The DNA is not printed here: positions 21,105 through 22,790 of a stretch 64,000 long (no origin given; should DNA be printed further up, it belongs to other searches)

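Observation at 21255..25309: Three tandem FAD-dependent oxidoreductase paralogues inside the transporter operon, with a fourth at 39894-41189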

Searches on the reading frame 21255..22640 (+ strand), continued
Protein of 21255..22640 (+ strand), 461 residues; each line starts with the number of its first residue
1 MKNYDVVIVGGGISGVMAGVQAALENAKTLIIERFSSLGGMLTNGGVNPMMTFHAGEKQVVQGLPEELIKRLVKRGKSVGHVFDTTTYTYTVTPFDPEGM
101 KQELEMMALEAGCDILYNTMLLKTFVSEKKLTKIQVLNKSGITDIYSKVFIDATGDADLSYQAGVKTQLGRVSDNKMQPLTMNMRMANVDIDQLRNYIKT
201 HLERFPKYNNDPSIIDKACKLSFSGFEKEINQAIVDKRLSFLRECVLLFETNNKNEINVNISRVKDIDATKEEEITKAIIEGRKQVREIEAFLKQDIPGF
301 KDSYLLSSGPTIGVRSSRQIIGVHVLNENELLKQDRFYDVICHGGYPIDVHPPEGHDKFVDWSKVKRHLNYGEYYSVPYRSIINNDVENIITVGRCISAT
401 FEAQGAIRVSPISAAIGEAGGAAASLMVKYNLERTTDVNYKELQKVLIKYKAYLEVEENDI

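Call 25: find_encoding_contigs(protein=P0065, flank=10000, max_places=1)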
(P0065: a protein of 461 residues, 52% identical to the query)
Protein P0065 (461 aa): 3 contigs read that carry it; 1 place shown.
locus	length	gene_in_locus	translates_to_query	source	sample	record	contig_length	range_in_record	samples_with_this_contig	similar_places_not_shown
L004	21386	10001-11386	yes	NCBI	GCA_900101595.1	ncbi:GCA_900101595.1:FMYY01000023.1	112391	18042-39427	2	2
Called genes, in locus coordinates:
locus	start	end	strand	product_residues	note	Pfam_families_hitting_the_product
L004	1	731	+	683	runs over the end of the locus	PF27114:Phage_tail_beta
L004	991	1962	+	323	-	PF00528:BPD_transp_1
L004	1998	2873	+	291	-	PF00528:BPD_transp_1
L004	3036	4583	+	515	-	PF01547:SBP_bac_1, PF13416:SBP_bac_8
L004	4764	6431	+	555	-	PF00072:Response_reg, PF17853:GGDEF_2, PF12833:HTH_18, PF00165:HTH_AraC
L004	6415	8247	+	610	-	PF02743:dCache_1, PF06580:His_kinase, PF02518:HATPase_c (weak)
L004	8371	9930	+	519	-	PF12831:FAD_oxidored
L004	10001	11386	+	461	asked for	PF00890:FAD_binding_2 (weak), PF01134:GIDA (weak), PF03486:HI0933_like (faint), PF12831:FAD_oxidored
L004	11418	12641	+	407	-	PF04041:Glyco_hydro_130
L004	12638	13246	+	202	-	PF00657:Lipase_GDSL, PF13472:Lipase_GDSL_2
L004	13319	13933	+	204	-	PF13472:Lipase_GDSL_2, PF00657:Lipase_GDSL (weak)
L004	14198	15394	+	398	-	PF09983:JetD_C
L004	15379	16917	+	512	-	-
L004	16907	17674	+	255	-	PF19539:DUF6063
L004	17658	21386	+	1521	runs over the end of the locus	-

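Call 26: find_encoding_contigs(protein=P0012, flank=10000, max_places=1)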
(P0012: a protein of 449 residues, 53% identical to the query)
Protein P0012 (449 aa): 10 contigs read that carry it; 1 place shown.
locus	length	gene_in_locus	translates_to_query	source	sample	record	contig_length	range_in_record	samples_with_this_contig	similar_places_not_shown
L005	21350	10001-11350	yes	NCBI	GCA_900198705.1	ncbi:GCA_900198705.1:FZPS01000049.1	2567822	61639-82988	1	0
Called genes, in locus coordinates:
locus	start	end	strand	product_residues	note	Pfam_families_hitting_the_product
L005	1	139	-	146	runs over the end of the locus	-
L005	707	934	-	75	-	PF01206:TusA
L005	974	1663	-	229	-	PF04143:Sulf_transp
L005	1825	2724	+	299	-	PF00126:HTH_1, PF03466:LysR_substrate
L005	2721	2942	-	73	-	PF01206:TusA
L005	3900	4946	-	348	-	PF00005:ABC_tran, PF13304:AAA_21 (faint), PF08402:TOBE_2 (weak)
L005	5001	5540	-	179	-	PF12844:HTH_19, PF13560:HTH_31, PF01381:HTH_3, PF07883:Cupin_2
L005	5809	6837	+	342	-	PF14249:Tocopherol_cycl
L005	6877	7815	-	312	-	PF00892:EamA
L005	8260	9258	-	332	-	PF16654:DAPDH_C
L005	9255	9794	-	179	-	PF01569:PAP2, PF14378:PAP2_3 (weak), PF14360:PAP2_C (weak)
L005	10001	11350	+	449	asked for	PF12831:FAD_oxidored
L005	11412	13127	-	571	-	PF14903:WG_beta_rep, PF11738:DUF3298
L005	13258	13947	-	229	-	-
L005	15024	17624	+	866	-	-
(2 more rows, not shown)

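Call 32: find_encoding_contigs(protein=P0002, flank=10000, max_places=1)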
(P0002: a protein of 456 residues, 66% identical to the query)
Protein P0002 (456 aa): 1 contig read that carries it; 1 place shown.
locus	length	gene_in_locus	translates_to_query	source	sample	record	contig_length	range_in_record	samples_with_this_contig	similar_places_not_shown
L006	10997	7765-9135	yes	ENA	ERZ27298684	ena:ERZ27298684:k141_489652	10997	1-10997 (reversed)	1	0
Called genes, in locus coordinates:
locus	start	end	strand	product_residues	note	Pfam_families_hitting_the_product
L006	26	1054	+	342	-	PF00356:LacI (faint), PF00532:Peripla_BP_1, PF13407:Peripla_BP_4, PF13377:Peripla_BP_3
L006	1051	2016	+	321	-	-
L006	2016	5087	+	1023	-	PF07523:Big_3 (faint), PF16403:Bact_surface_Ig-like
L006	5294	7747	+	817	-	-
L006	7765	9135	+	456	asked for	PF00890:FAD_binding_2, PF01134:GIDA (weak), PF01266:DAO, PF03486:HI0933_like, PF12831:FAD_oxidored, PF13450:NAD_binding_8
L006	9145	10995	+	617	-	?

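Call 38: predict_structure(alignment_id=A2)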
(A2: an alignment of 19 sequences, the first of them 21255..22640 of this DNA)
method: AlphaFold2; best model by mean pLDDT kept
length: 461 residues; sequences in the alignment: 19
mean_pLDDT: 89.7   pTM: 0.91
mean pLDDT of the five models: 89.7, 89.0, 88.8, 88.5, 87.5
residues with pLDDT >= 90: 305; 70-90: 124; 50-70: 30; < 50: 2
segments of 3 or more residues with pLDDT < 50: none
pLDDT, mean of each block of 10 residues (from residue 1): 88 97 98 95 83 77 94 96 74 91 98 97 97 96 97 94 93 81 94 95 87 89 90 94 87 93 78 89 94 97 94 74 95 93 84 62 67 91 98 94 88 96 98 97 97 74 45
secondary structure, 60 per line:
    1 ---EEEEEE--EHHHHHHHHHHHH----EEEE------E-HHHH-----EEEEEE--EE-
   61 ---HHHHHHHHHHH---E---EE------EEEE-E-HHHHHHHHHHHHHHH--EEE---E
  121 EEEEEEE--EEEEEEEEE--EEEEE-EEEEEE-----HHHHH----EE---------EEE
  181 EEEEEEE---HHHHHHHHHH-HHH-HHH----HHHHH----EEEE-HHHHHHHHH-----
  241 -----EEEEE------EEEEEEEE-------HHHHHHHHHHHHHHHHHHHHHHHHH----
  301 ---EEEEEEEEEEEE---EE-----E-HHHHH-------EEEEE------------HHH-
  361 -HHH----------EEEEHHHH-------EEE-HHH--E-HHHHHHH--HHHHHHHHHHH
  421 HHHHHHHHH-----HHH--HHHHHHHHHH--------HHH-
elements in order: E4-9 H13-24 E29-32 H41-44 E50-55 H64-74 E90-93 H97-111 E114-116 E120-127 E130-138 E141-145 E147-152 H158-162 E178-187 H191-200 H213-217 E222-225 H227-235 E246-250 E257-264 H272-296 E304-315 H328-332 E340-344 E375-378 H379-382 E390-392 H401-407 H410-429 H440-449

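Call 40: fold_search(model_id=the predicted structure, library=pdb)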
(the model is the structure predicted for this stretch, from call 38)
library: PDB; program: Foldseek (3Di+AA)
matches with E <= 10: 1957; with E <= 0.001: 1463
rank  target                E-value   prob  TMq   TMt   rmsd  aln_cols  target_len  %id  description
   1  3oz2                  2.6e-15  1.00  0.46  0.52   9.0       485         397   14  Crystal structure of a geranylgeranyl bacteriochlorophyll reductase-like (Ta0516) from Thermoplasma acidophilum at 1.60  (released 2010-10-27)
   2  8zop                  1.4e-14  1.00  0.43  0.48   8.8       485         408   12  Structure of FasV in complex with FAD (released 2025-04-02)
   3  8fhj_A                5.5e-14  1.00  0.44  0.39   8.2       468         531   12  Crystal structure of a FAD monooxygenease from Methylocystis sp. Strain SB2 (released 2023-05-03)
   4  3e1t                  2.2e-13  1.00  0.42  0.44  10.7       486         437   13  Structure and action of the myxobacterial chondrochloren halogenase CndH, a new variant of FAD-dependent halogenases (released 2009-02-24)
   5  7koe_C                2.4e-13  1.00  0.48  0.50   7.2       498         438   11  Electron bifurcating flavoprotein Fix/EtfABCX (released 2021-01-20)
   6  2qa1                  3.0e-13  1.00  0.40  0.38   6.5       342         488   10  Crystal structure of PgaE, an aromatic hydroxylase involved in angucycline biosynthesis (released 2007-08-14)
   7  8fhj_C                3.6e-13  1.00  0.43  0.38   8.7       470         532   11  Crystal structure of a FAD monooxygenease from Methylocystis sp. Strain SB2 (released 2023-05-03)
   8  6ain_B                3.8e-13  1.00  0.47  0.53   7.2       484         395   10  Crystal structure of p-nitrophenol 4-monooxygenase PnpA from Pseudomonas putida DLL-E4 (released 2018-10-31)
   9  6aio_B                4.8e-13  1.00  0.45  0.53   7.2       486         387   10  Crystal structure of p-nitrophenol 4-monooxygenase PnpA from Pseudomonas putida DLL-E4 (released 2018-10-31)
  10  9qm2                  6.0e-13  1.00  0.46  0.41  10.3       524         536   10  Crystal Structure of the flavoprotein monooxygenase RslO9 from Streptomyces bottropensis (released 2026-02-11)
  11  5bva                  6.4e-13  1.00  0.43  0.49   8.7       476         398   13  Structure of flavin-dependent brominase Bmp2 (released 2016-03-09)
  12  4k2x_B                8.1e-13  1.00  0.45  0.42   7.4       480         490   12  OxyS anhydrotetracycline hydroxylase from Streptomyces rimosus (released 2013-05-15)
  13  6em0_A                8.1e-13  1.00  0.45  0.37   9.3       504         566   11  Crystal Structure of 2-hydroxybiphenyl 3-monooxygenase M321A from Pseudomonas azelaica (released 2018-01-10)
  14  4k2x_A                9.1e-13  1.00  0.45  0.43   7.4       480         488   12  OxyS anhydrotetracycline hydroxylase from Streptomyces rimosus (released 2013-05-15)
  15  7vwp_B                1.1e-12  1.00  0.44  0.42   7.6       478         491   12  Structure of the flavin-dependent monooxygenase FlsO1 from the biosynthesis of fluostatinsin (released 2022-09-21)
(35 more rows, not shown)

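Call 42: find_related_loci(query=A2, collection=genome_contigs, flank=10000)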
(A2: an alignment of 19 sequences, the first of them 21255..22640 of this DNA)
Query A2 (461 aa) in genome_contigs; peptide patterns used: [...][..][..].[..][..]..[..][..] (x = any residue, [..] = any of these).
600 stretches matched a pattern (row limit reached: there are more); 597 encode a relative of the query (tblastn E <= 1e-3); the best 80 are kept; 80 distinct loci.
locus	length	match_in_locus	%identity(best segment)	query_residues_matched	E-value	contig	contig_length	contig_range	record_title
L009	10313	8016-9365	53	3-456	4e-159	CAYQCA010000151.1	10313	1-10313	MAG TPA_asm: uncultured Clostridium sp. isolate binchicken_co158_149 genome assembly, contig: NODE_5566_length_10313_cov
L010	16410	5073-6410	54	5-454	1e-157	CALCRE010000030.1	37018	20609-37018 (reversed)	MAG TPA_asm: uncultured Clostridia bacterium isolate SRR1561991_bin.39_CONCOCT_v1.1_MAG genome assembly, contig: ERZ7240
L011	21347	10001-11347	52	1-456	4e-154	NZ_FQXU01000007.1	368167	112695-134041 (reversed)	Clostridium intestinale DSM 6191, whole genome shotgun sequence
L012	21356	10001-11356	51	1-456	2e-152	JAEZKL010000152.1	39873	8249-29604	MAG: Bacillota bacterium isolate OH_CDB_29 k127_2396931, whole genome shotgun sequence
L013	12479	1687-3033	53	1-456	5e-152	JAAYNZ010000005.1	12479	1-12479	MAG: Candidatus Epulonipiscium sp. isolate AS21ysBPME_3 3864_AS21, whole genome shotgun sequence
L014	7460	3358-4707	53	1-454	4e-149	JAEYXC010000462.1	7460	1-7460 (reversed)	MAG: Bacillota bacterium isolate OH_CBlB_295 k127_1750018, whole genome shotgun sequence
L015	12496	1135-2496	50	1-458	1e-148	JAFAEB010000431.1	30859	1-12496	MAG: Bacillota bacterium isolate OH_SBlB_11 k127_1609894, whole genome shotgun sequence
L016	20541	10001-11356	50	1-456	1e-146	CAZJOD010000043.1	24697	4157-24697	MAG TPA_asm: uncultured Clostridiaceae bacterium isolate SRP241326_co2_352 genome assembly, contig: NODE_2931_length_246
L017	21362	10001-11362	51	1-461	7e-146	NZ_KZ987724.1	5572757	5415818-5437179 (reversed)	Paenibacillus aceti strain L14 Scaffold1, whole genome shotgun sequence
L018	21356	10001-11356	50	1-456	5e-145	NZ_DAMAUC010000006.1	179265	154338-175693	MAG: Anaerocolumna sp. isolate CTOTU48493 NODE_14_length_179265_cov_4.814274, whole genome shotgun sequence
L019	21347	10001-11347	50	1-456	9e-142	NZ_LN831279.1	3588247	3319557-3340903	Paenibacillus sp. GM2, whole genome shotgun sequence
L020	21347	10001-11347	49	1-456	2e-140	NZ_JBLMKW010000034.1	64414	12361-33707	Paenibacillus azoreducens strain KCTC 3829 34, whole genome shotgun sequence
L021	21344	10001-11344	50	2-456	1e-139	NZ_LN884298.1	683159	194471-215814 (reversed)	Paenibacillus ihumii strain AT5, whole genome shotgun sequence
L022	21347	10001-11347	50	1-456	8e-136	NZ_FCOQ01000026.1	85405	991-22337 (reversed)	Paenibacillus phocaensis strain mt24, whole genome shotgun sequence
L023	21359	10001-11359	49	1-460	6e-135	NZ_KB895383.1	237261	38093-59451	Paenibacillus sanguinis 2301083 = DSM 16941 C557DRAFT_scaffold00008.8, whole genome shotgun sequence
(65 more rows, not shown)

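Call 46: search_protein_families(library=pfam, alignment_id=A3, max_evalue=0.00001)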
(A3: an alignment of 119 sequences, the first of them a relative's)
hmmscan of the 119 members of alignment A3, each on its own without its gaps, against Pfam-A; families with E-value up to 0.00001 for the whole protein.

A. member 1, L009:4875-6185:+ (436 aa): 2 families
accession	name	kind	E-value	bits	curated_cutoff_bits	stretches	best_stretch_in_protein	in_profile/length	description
PF07687.19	M20_dimer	-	1.2e-08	35.2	21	1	202-298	5-101/107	Peptidase dimerisation domain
PF01546.33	Peptidase_M20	-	5.4e-07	30.1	24.6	1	81-385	3-190/206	Peptidase family M20/M25/M40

B. families by the number of members that match (of 119 scanned): 93 families (the first 25 are shown)
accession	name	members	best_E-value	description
PF01968.24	Hydantoinase_A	13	4.8e-76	Hydantoinase/oxoprolinase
PF05378.19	Hydant_A_N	13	1.1e-31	Hydantoinase/oxoprolinase N-terminal region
PF00528.27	BPD_transp_1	8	3.4e-20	Binding-protein-dependent transport system inner membrane component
PF00480.26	ROK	4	6e-62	ROK family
PF12833.13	HTH_18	3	1.3e-24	Helix-turn-helix domain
PF00165.29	HTH_AraC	3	3.2e-17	Bacterial regulatory helix-turn-helix proteins, AraC family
PF00583.31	Acetyltransf_1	3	6.3e-16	Acetyltransferase (GNAT) family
PF07940.18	Hepar_II_III_C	3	1.6e-12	Heparinase II/III-like, C-terminal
PF04239.17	DUF421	2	6.1e-39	YetF C-terminal domain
PF02878.22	PGM_PMM_I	2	1.5e-37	Phosphoglucomutase/phosphomannomutase, alpha/beta/alpha domain I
PF00015.26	MCPsignal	2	2.4e-30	Methyl-accepting chemotaxis protein (MCP) signalling domain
PF00072.30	Response_reg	2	4.9e-30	Response regulator receiver domain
PF02518.31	HATPase_c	2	9.2e-30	Histidine kinase-, DNA gyrase B-, and HSP90-like ATPase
PF17167.11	Glyco_hydro_94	2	1.7e-29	Glycosyl hydrolase 94 superfamily, catalytic domain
PF02880.22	PGM_PMM_III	2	3.1e-28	Phosphoglucomutase/phosphomannomutase, alpha/beta/alpha domain III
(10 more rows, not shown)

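Call 47: search_protein_families(library=pfam, proteins=[L011:11380-12684:+], max_evalue=0.001)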
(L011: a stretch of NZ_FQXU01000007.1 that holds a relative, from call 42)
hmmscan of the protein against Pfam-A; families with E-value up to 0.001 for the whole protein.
L011:11380-12684:+ (434 aa): 2 families
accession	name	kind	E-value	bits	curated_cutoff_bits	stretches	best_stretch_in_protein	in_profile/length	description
PF06808.19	DctM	-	4.8e-06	26.1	23.8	1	18-431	2-411/413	Tripartite ATP-independent periplasmic transporter, DctM component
PF03553.21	Na_H_antiporter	-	1.3e-05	25.1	23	1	24-159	108-246/303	Na+/H+ antiporter family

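Call 63: search_solved_structures(query=A2, max_evalue=0.001, show_alignments=2)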
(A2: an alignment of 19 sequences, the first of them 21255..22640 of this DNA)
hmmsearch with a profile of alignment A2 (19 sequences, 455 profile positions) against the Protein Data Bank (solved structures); distinct sequences matched with E-value up to 0.001: 189 (the best 60 are shown).
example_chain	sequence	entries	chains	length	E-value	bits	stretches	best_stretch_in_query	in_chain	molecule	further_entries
3oz2_A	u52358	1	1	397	2.1e-11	46.3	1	3-194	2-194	Digeranylgeranylglycerophospholipid reductase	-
2i0z_A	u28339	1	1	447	6e-10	41.4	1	4-50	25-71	NAD(FAD)-utilizing dehydrogenases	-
3cty_A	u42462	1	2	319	9.2e-10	40.8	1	3-56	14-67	Thioredoxin reductase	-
6uzi_A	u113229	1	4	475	1.2e-09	40.5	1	3-48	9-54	Dihydrolipoyl dehydrogenase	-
1jeh_A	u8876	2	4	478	1.7e-09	39.9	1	3-51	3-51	DIHYDROLIPOAMIDE DEHYDROGENASE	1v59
3urh_A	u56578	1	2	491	2.1e-09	39.6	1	3-49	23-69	Dihydrolipoyl dehydrogenase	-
2qae_A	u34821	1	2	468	2.4e-09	39.5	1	5-48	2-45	Dihydrolipoyl dehydrogenase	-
7u6l_A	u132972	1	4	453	6.1e-09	38.1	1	6-44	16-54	Amine oxidase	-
7e7h_A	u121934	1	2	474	6.6e-09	38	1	6-44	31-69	Amino_oxidase domain-containing protein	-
5mh4_A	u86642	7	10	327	8.7e-09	37.6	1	2-44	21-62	Thioredoxin reductase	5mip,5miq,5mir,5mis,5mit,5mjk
5u25_A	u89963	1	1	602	1.4e-08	36.9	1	4-48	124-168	Dihydrolipoamide dehydrogenase (E3 component of pyruvate and 2-oxoglutarate dehydrogenase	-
1dxl_A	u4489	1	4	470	1.9e-08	36.5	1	5-48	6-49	DIHYDROLIPOAMIDE DEHYDROGENASE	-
1ojt_A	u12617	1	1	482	2.4e-08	36.2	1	4-48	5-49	SURFACE PROTEIN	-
1bhy_A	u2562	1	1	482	2.4e-08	36.2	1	4-48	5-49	P64K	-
5uth_A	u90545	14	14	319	2.5e-08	36.1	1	5-57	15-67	Thioredoxin reductase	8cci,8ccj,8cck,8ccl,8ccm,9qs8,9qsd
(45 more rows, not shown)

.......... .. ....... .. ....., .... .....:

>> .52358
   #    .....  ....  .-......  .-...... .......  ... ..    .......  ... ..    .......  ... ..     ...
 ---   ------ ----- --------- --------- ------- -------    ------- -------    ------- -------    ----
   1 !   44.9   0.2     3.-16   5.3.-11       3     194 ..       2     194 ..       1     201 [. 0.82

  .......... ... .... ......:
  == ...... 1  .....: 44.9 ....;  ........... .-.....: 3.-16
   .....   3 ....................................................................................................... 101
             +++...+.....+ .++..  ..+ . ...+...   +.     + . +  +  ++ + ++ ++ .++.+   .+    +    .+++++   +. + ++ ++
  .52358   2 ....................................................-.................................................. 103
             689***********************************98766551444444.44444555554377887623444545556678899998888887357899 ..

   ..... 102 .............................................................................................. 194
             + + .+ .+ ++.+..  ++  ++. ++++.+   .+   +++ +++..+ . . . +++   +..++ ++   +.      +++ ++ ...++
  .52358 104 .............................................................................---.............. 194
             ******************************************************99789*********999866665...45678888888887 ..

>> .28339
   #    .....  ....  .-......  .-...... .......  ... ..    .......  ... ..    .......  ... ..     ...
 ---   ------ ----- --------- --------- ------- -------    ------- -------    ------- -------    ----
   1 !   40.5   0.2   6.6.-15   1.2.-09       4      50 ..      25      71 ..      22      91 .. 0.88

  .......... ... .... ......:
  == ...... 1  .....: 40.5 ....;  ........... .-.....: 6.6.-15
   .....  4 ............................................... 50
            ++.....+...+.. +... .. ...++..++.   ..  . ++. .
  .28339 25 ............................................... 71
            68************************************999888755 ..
